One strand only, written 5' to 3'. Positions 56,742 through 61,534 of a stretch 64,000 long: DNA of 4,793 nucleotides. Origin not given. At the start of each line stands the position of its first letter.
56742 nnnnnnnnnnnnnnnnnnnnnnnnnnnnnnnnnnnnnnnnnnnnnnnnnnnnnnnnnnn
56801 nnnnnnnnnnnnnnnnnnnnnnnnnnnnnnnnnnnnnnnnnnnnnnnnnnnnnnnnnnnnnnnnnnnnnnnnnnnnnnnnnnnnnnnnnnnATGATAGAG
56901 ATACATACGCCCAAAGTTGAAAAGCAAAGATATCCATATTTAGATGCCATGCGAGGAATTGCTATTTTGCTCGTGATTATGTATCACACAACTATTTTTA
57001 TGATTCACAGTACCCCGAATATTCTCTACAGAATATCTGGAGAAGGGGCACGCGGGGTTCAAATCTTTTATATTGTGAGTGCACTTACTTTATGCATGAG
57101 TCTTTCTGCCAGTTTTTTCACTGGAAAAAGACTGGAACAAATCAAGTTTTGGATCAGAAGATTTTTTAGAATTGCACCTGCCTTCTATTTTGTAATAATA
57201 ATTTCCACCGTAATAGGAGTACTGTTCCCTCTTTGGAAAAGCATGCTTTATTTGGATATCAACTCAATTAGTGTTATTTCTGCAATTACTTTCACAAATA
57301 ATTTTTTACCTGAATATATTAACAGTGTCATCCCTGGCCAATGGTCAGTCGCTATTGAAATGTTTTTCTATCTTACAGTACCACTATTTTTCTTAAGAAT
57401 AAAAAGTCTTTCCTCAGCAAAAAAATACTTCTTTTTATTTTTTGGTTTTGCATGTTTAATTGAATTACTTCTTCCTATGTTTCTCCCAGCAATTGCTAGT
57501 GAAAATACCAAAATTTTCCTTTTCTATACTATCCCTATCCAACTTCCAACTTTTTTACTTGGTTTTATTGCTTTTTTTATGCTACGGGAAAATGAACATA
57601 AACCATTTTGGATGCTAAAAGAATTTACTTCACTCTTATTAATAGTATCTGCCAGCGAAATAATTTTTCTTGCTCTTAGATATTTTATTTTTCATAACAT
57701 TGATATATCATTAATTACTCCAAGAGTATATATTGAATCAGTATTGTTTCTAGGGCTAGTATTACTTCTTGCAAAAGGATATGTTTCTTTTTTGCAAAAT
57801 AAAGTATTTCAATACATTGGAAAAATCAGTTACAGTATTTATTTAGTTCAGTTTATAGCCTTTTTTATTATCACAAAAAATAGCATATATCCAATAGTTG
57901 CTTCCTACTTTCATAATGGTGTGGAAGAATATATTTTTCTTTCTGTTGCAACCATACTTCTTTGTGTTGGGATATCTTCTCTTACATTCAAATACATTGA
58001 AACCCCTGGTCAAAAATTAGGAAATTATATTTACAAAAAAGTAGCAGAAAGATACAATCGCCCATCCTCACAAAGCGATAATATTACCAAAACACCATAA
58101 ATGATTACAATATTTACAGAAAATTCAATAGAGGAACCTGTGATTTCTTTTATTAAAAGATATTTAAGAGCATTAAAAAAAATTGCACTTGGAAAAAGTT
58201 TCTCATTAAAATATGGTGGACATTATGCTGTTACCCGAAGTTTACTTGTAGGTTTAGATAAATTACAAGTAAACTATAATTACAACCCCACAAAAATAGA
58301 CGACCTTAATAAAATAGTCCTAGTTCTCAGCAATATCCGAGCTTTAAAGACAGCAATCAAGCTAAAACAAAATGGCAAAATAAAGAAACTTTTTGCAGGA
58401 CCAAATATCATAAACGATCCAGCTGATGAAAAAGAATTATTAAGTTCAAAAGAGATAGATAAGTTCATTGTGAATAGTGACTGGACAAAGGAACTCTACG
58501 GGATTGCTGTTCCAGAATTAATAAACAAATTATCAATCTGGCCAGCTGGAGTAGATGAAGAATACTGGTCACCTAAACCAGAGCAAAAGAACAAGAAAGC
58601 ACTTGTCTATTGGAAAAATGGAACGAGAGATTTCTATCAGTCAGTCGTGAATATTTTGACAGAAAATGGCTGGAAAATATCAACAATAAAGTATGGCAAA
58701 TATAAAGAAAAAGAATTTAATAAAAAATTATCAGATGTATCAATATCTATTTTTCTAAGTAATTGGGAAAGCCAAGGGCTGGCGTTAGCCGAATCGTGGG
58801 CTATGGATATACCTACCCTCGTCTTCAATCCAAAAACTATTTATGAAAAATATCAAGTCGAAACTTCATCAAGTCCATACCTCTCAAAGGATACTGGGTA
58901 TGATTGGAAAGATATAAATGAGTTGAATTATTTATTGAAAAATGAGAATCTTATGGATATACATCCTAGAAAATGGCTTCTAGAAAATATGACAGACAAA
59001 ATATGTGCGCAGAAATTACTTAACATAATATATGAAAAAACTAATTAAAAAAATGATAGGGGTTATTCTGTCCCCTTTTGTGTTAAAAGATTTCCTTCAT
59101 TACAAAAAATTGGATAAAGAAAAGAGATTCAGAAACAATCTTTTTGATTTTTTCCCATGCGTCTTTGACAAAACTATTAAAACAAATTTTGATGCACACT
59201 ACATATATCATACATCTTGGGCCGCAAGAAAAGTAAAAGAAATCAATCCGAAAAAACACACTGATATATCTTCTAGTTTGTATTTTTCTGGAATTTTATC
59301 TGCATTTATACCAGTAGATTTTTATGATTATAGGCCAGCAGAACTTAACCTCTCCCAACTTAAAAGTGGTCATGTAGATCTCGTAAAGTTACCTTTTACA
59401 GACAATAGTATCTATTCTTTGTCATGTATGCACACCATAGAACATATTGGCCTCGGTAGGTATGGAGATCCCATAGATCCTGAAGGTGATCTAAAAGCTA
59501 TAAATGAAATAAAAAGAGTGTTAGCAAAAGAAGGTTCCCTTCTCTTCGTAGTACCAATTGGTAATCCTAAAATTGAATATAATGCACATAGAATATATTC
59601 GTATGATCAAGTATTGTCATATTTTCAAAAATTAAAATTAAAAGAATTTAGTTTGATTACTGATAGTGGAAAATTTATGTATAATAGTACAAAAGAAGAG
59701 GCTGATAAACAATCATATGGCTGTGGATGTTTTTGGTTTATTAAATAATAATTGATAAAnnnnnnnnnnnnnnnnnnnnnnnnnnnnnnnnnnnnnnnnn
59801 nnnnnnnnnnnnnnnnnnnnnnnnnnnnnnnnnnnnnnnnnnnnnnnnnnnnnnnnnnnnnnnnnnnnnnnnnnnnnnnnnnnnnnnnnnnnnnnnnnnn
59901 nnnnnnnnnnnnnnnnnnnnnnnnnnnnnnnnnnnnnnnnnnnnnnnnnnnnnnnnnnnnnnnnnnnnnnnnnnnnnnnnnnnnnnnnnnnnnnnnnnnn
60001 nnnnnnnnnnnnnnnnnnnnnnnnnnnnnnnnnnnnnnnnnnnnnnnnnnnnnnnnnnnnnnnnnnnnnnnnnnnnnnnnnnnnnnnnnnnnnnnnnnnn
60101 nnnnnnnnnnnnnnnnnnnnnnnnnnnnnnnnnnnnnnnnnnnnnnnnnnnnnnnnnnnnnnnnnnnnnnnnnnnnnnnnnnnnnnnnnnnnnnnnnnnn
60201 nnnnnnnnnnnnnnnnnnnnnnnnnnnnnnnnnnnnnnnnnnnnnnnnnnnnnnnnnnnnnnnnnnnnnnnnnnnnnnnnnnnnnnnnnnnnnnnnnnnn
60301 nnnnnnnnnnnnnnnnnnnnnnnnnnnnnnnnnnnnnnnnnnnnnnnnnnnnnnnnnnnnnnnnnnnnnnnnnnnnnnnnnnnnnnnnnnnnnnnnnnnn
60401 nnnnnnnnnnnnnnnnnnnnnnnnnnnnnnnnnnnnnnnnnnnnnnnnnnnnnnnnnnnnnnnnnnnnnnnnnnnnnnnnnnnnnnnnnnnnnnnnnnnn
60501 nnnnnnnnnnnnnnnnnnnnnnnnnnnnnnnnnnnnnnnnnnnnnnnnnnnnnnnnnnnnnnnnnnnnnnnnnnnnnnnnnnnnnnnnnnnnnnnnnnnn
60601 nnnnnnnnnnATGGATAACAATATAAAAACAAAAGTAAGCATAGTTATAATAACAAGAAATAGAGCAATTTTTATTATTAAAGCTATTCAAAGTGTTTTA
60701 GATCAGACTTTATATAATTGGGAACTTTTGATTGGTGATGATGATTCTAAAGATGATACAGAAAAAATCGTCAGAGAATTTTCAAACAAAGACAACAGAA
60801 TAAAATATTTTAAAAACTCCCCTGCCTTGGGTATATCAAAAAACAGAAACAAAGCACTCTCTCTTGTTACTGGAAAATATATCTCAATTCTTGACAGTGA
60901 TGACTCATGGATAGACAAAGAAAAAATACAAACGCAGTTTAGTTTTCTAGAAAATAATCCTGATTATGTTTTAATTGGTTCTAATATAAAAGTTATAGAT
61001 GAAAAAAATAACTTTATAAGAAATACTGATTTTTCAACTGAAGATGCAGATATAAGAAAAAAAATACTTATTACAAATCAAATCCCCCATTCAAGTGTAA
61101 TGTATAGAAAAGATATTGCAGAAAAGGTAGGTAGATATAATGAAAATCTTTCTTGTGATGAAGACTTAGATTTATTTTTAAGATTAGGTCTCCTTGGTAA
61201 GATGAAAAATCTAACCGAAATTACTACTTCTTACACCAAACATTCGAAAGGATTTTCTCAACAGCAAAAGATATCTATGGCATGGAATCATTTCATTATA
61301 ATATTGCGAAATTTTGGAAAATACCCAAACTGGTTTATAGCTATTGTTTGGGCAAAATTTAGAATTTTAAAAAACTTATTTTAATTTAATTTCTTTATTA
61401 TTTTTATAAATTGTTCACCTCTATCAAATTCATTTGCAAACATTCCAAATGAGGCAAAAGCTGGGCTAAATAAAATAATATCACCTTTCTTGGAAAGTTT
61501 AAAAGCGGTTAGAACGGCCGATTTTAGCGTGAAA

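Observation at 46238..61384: Surface-glycan / candidate protein O-glycosylation island with both alpha-1,2 and alpha-1,3 fucosyltransferases (Lewis-antigen-like chemistry)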

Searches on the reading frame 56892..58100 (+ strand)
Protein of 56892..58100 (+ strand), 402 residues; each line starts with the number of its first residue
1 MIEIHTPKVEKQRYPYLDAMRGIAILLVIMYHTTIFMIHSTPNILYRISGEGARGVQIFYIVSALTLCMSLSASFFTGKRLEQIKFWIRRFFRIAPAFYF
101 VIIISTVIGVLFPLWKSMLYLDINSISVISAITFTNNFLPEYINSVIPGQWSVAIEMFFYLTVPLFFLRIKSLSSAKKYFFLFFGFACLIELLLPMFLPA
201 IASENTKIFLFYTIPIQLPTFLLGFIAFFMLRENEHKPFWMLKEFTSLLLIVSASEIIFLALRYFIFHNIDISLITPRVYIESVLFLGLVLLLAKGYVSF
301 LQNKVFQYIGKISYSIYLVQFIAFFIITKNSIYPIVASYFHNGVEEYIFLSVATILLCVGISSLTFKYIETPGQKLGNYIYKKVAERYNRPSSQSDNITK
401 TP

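Call 3: search_protein_families(library=pfam, proteins=[window:56892-58100:+], max_evalue=0.01)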
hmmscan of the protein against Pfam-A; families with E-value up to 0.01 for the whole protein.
window:56892-58100:+ (402 aa): 1 family
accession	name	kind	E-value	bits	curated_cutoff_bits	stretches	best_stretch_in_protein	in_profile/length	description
PF01757.29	Acyl_transf_3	-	5.1e-26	91.9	31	1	15-361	2-324/326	Acyltransferase domain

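Call 60: search_protein_families(library=ncbifam, proteins=[window:56892-58100:+], max_evalue=0.01)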
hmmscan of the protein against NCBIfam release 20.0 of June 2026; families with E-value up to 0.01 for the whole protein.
window:56892-58100:+ (402 aa): 1 family
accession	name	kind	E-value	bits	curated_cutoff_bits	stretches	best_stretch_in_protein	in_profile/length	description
NF005233.0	PRK06737.1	equivalog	0.009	16.1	102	0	30-66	1-34/76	ACT domain-containing protein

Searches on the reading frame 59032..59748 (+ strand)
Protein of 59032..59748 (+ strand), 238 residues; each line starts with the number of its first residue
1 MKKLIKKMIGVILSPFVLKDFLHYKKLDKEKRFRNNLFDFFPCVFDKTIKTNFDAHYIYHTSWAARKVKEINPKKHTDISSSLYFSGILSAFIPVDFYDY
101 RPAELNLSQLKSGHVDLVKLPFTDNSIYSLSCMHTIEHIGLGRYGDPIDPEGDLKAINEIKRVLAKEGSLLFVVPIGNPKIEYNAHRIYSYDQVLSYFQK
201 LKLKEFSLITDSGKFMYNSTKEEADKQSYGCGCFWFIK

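Call 4: search_protein_families(library=pfam, proteins=[window:59032-59748:+], max_evalue=0.01)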
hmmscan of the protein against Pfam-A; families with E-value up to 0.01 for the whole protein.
window:59032-59748:+ (238 aa): 2 families
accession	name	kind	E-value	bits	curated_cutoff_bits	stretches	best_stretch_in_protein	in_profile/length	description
PF03269.20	DUF268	-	2.2e-17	63.9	25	1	132-190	68-126/176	Caenorhabditis protein of unknown function, DUF268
PF08241.18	Methyltransf_11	-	0.0007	20.6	21.2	1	113-172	47-95/95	Methyltransferase domain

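Call 11: search_protein_families(library=ncbifam, proteins=[window:59032-59748:+], max_evalue=0.001)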
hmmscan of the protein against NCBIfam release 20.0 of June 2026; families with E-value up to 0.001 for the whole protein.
window:59032-59748:+ (238 aa): 0 families

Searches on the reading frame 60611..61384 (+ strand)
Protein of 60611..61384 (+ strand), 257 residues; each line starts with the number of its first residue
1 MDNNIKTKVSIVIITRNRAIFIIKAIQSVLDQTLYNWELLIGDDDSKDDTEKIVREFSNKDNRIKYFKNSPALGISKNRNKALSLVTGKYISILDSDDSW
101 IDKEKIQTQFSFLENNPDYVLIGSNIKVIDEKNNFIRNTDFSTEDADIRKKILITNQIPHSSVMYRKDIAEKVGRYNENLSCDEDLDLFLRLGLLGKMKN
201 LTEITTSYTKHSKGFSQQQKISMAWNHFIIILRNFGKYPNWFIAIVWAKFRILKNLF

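Call 4: search_protein_families(library=pfam, proteins=[window:60611-61384:+], max_evalue=0.01)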
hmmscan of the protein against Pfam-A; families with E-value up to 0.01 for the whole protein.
window:60611-61384:+ (257 aa): 4 families
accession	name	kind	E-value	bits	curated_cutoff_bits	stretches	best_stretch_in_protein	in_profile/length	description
PF00535.33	Glycos_transf_2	-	6.3e-32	111.2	23.3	1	10-168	1-163/168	Glycosyl transferase family 2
PF10111.15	Glyco_tranf_2_2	-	1.2e-18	68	27.3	1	22-216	15-223/276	Glycosyltransferase like family 2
PF13641.12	Glyco_tranf_2_3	-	1.2e-06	29.1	27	1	9-192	3-194/230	Glycosyltransferase like family 2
PF13632.12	Glyco_trans_2_3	-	0.00022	21.5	27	1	90-235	1-157/198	Glycosyl transferase family group 2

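Call 60: search_protein_families(library=ncbifam, proteins=[window:60611-61384:+], max_evalue=0.01)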
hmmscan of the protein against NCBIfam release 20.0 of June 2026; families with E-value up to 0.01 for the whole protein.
window:60611-61384:+ (257 aa): 19 families
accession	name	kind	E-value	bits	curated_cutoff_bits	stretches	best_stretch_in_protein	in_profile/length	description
NF047683.1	TeichurnBiosyTuaG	equivalog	7.5e-25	88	400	1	5-192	4-186/252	teichuronic acid biosynthesis protein TuaG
NF053739.1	GlytfEpsEBac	equivalog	1.1e-24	86.9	450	1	8-215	2-209/265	glycosyltransferase EpsE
NF050050.1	ProtGlycPglI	equivalog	6.2e-21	75.1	500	1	7-184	2-178/306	GalNAc(5)-diNAcBac-PP-undecaprenol beta-1,3-glucosyltransferase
NF007453.0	PRK10018.1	equivalog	8.3e-16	58.5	382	1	7-192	6-189/280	colanic acid biosynthesis glycosyltransferase WcaA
TIGR04017.1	WcaA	equivalog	2.6e-15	56.8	495.75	1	8-123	6-128/279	colanic acid biosynthesis glycosyltransferase WcaA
NF041875.1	EPS_EpsD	equivalog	6.3e-15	55.4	370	1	9-228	1-226/325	exopolysaccharide biosynthesis glycosyltransferase EpsD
NF007482.0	PRK10073.1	equivalog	6.4e-14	51.7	423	1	4-100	3-98/334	glycosyltransferase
NF038302.1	EPS_HpsE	equivalog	1e-12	47.6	300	1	9-128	3-126/307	hormogonium polysaccharide biosynthesis glycosyltransferase HpsE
NF041394.1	GtaseAglG_Halo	equivalog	7.3e-11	41.9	440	1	8-183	2-181/304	glucosyl-dolichyl phosphate glucuronosyltransferase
TIGR04440.1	glyco_TIGR04440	domain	7.7e-11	42.1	70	1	8-155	1-155/215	TIGR00180 family glycosyltransferase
TIGR03937.1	PgaC_IcaA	equivalog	8.5e-11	41.4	422.3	1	7-192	45-233/407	poly-beta-1,6-N-acetyl-D-glucosamine synthase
TIGR03965.1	mycofact_glyco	equivalog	8.3e-10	38.1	280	1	6-196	73-267/467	mycofactocin biosynthesis glycosyltransferase MftF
TIGR04283.1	glyco_like_mftF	equivalog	1.6e-07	31.2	182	1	9-226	1-204/221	TIGR04283 family arsenosugar biosynthesis glycosyltransferase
NF047588.1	GlcsyltransPgfSStrep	equivalog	7.2e-07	28.7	500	1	8-97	2-95/308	glycosyltransferase PgfS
NF045692.1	OglycostaseCruG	equivalog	2.5e-06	26.7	600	1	7-71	41-105/386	2'-O-glycosyltransferase CruG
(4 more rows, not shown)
